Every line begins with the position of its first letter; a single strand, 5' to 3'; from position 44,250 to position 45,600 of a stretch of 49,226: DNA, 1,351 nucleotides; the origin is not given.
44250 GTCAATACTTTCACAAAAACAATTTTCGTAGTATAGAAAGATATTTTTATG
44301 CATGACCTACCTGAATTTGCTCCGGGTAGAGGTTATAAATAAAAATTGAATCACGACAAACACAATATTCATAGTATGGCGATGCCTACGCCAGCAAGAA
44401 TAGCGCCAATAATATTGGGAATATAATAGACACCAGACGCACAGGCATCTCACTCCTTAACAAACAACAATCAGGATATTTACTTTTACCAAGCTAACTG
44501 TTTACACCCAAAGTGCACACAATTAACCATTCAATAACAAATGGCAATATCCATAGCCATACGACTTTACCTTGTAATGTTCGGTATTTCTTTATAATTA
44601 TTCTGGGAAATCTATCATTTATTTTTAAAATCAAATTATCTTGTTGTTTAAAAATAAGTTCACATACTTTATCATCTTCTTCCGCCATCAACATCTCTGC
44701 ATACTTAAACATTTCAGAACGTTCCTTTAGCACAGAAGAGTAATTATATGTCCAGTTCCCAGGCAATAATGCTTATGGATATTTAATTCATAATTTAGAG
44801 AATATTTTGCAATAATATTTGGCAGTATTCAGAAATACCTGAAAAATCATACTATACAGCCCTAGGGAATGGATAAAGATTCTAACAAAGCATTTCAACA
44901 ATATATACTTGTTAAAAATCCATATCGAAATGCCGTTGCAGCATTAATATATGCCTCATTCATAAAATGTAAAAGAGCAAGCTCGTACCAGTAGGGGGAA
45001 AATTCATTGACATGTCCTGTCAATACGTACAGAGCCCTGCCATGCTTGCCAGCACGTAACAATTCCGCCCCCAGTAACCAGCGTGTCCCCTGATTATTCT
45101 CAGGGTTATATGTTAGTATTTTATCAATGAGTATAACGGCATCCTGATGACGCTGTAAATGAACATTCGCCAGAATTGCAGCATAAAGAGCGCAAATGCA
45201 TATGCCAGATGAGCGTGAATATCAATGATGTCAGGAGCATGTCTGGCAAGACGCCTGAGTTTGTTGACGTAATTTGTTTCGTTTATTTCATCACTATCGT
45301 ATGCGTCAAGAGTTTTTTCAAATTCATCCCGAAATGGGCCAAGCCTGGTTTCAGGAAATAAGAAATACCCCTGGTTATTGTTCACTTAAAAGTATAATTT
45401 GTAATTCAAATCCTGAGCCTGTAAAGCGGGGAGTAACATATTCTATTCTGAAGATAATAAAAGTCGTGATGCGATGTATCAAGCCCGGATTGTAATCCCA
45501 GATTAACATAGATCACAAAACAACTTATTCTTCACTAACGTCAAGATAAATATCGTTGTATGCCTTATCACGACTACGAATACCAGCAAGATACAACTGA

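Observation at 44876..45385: Second frameshifted hypothetical gene in an AT-rich stretch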

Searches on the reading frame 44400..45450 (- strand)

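Call 36: list_cluster_members(proteins=[L004:4017-5057:+, L005:4021-5061:+])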
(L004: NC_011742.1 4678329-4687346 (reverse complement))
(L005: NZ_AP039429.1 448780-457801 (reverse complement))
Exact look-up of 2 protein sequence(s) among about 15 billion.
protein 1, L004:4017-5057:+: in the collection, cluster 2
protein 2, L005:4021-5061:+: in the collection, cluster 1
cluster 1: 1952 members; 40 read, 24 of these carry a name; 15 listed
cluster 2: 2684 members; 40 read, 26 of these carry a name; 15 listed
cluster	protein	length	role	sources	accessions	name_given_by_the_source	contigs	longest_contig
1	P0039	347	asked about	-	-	tetratricopeptide repeat protein [Escherichia coli] | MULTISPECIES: hypothetical protein [Enterobacteriaceae]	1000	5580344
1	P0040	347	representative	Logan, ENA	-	-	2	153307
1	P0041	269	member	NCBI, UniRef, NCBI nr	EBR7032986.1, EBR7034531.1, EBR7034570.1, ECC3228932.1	TPA: hypothetical protein IF963_004213 [Escherichia coli] | Tetratricopeptide repeat protein n=13 Tax=Enterobacteriaceae TaxID=543 ... | hypothetical protein [Salmonella enterica]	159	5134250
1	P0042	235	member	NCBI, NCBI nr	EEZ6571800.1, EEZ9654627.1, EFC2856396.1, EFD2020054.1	tetratricopeptide repeat protein, partial [Escherichia coli] | hypothetical protein [Escherichia coli]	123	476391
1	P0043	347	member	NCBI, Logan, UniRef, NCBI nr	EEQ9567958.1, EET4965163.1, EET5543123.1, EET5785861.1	tetratricopeptide repeat protein [Escherichia coli] | tetratricopeptide repeat protein n=1 Tax=Escherichia coli TaxID=562 RepID=UPI00044FAC30 | tetratricopeptide repeat family protein [Escherichia coli]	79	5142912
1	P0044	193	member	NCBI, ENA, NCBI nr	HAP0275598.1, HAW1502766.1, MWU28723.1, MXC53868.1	hypothetical protein FQ007_25595 [Escherichia coli] | hypothetical protein [Escherichia coli]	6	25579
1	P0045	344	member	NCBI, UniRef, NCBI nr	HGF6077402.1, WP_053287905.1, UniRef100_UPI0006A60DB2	tetratricopeptide repeat protein [Escherichia coli] | tetratricopeptide repeat protein n=1 Tax=Escherichia coli TaxID=562 RepID=UPI0006A60DB2 | hypothetical protein [Escherichia coli]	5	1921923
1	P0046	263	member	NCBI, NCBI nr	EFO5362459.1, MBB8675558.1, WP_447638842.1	tetratricopeptide repeat protein, partial [Escherichia coli] | tetratricopeptide repeat protein [Escherichia coli]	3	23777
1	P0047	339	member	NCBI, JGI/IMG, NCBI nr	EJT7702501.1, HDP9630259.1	tetratricopeptide repeat protein, partial [Escherichia coli] | tetratricopeptide repeat protein [Escherichia coli]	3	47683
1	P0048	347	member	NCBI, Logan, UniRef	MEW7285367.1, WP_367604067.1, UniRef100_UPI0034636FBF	tetratricopeptide repeat protein [Escherichia coli] | tetratricopeptide repeat protein n=1 Tax=Escherichia coli TaxID=562 RepID=UPI0034636FBF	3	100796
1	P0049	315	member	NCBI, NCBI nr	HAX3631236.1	TPA: tetratricopeptide repeat protein [Escherichia coli] | tetratricopeptide repeat protein [Escherichia coli]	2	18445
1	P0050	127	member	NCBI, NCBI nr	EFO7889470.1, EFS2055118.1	tetratricopeptide repeat protein, partial [Escherichia coli] | tetratricopeptide repeat protein [Escherichia coli]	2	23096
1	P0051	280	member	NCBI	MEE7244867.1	tetratricopeptide repeat protein, partial [Escherichia coli O4:H5]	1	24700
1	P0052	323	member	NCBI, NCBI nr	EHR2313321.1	tetratricopeptide repeat protein, partial [Escherichia coli] | tetratricopeptide repeat protein [Escherichia coli]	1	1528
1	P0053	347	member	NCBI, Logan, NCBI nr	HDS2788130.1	TPA: tetratricopeptide repeat protein [Escherichia coli] | tetratricopeptide repeat protein [Escherichia coli]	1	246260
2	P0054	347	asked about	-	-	tetratricopeptide repeat protein [Escherichia coli] | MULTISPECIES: hypothetical protein [Enterobacteriaceae]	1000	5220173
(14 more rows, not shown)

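Call 42: search_protein_families(proteins=[P0054], library=ncbifam, max_evalue=0.01)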
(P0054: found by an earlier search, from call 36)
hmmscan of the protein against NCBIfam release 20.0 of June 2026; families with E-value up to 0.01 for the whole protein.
P0054 (347 aa): 2 families
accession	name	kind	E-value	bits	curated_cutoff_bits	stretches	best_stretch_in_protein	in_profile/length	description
TIGR02917.1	PEP_TPR_lipo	equivalog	5.5e-05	21.2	312.2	0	113-176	293-355/899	XrtA/PEP-CTERM system TPR-repeat protein PrsT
NF052415.1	T3SS_chap_SctY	equivalog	0.003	18.1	70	0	127-175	16-65/106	type III secretion apparatus assembly chaperone SctY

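Call 43: search_protein_families(proteins=[P0054], library=padloc, max_evalue=0.01)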
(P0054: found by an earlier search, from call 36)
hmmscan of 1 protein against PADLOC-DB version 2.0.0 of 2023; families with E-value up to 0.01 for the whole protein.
P0054 (347 aa): 0 families

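Call 44: search_solved_structures(query=P0054, max_evalue=1)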
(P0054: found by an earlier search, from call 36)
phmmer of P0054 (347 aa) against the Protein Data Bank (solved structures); distinct sequences matched with E-value up to 1: 2.
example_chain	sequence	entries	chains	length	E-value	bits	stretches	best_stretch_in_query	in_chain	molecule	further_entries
6c6k_C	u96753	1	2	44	0.2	14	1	183-207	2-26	Interferon-induced protein with tetratricopeptide repeats 3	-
7yh6_H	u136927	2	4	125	0.89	11.9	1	195-253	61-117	NIV-8 Fab heavy chain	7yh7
